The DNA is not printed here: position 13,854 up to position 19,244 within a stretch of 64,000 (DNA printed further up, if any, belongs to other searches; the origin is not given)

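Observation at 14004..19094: Giant 1696-aa FlgK, about three times canonical size, as a single uninterrupted ORF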

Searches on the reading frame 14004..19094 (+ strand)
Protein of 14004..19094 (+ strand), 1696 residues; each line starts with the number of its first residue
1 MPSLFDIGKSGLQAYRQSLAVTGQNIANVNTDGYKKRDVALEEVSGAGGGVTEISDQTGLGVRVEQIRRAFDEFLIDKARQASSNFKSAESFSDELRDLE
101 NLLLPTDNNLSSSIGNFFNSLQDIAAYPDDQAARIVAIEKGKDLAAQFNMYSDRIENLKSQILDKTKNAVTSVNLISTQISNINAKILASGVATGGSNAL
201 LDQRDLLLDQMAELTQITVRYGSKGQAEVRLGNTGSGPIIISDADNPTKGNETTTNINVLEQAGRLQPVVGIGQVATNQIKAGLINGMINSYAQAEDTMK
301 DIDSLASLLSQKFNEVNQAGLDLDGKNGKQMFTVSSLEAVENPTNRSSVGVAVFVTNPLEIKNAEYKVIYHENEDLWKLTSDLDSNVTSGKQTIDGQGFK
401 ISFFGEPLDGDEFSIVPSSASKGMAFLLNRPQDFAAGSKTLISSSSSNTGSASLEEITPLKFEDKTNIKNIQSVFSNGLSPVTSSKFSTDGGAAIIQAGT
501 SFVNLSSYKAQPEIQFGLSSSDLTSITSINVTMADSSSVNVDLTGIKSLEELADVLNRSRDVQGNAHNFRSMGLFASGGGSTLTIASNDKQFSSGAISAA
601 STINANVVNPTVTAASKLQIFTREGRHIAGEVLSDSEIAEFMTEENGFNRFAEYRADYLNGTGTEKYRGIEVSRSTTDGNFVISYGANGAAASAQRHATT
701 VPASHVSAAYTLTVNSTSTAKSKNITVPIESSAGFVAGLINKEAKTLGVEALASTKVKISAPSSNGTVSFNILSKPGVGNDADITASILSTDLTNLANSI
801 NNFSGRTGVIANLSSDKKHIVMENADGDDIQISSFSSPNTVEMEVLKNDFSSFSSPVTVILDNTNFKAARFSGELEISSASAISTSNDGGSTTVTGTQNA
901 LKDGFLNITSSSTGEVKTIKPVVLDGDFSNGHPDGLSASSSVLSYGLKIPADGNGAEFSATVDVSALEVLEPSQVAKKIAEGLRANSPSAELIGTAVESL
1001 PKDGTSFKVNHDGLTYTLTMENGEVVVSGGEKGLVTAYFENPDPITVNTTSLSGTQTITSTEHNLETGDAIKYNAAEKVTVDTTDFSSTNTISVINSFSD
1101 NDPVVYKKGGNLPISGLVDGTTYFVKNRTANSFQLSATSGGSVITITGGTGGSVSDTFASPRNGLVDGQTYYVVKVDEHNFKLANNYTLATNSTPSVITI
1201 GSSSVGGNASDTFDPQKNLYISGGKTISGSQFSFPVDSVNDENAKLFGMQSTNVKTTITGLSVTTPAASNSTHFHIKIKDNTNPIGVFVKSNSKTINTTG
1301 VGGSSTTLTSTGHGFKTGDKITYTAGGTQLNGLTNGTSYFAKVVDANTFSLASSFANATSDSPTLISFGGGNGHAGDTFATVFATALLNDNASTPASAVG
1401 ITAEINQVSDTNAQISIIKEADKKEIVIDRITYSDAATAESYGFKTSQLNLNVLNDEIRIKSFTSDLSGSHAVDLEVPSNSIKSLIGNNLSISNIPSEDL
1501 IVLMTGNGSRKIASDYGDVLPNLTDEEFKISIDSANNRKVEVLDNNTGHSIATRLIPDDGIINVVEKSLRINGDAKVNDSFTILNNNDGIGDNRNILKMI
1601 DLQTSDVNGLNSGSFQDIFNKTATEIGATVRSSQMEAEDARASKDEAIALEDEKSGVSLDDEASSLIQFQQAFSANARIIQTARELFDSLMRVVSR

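Call 5: search_protein_families(library=pfam, proteins=[window:14004-19094:+], max_evalue=1)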
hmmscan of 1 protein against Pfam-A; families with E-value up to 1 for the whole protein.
window:14004-19094:+ (1696 aa): 4 families
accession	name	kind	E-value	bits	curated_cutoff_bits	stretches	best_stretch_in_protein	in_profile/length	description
PF22638.1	FlgK_D1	-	1.3e-44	153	28.6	1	97-332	2-233/233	Flagellar hook-associated protein FlgK helical domain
PF06429.18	Flg_bbr_C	-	3.4e-11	42.9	23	1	1653-1692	6-45/46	Flagellar basal body rod FlgEFG protein C-terminal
PF00460.25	Flg_bb_rod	-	2.1e-07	31.2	20.7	1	6-35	2-31/31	Flagella basal body rod protein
PF16190.11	E1_FCCH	-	0.045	14.3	29.5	0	1306-1352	7-52/70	Ubiquitin-activating enzyme E1 FCCH domain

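Call 7: search_solved_structures(query=window:14004-19094:+, max_evalue=1, show_alignments=0)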
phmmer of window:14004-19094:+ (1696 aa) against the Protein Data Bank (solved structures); distinct sequences matched with E-value up to 1: 6.
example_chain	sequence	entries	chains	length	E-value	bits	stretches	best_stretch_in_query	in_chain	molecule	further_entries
9go6_A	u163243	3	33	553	1.9e-38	135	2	1-418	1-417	Flagellar hook-associated protein 1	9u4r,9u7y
4ut1_A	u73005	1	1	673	3.7e-29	104.2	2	55-454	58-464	FLAGELLAR HOOK-ASSOCIATED PROTEIN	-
2d4y_A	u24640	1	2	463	2.5e-22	81.6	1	71-418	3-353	Flagellar hook-associated protein 1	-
9gsx_L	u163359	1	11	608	1.1e-18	69.5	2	7-216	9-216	Flagellar hook-associated protein 1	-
9hx4_F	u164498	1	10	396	0.8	10.3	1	80-165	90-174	Apolipoprotein A-IV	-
3s84_A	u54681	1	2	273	0.93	10.1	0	80-165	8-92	Apolipoprotein A-IV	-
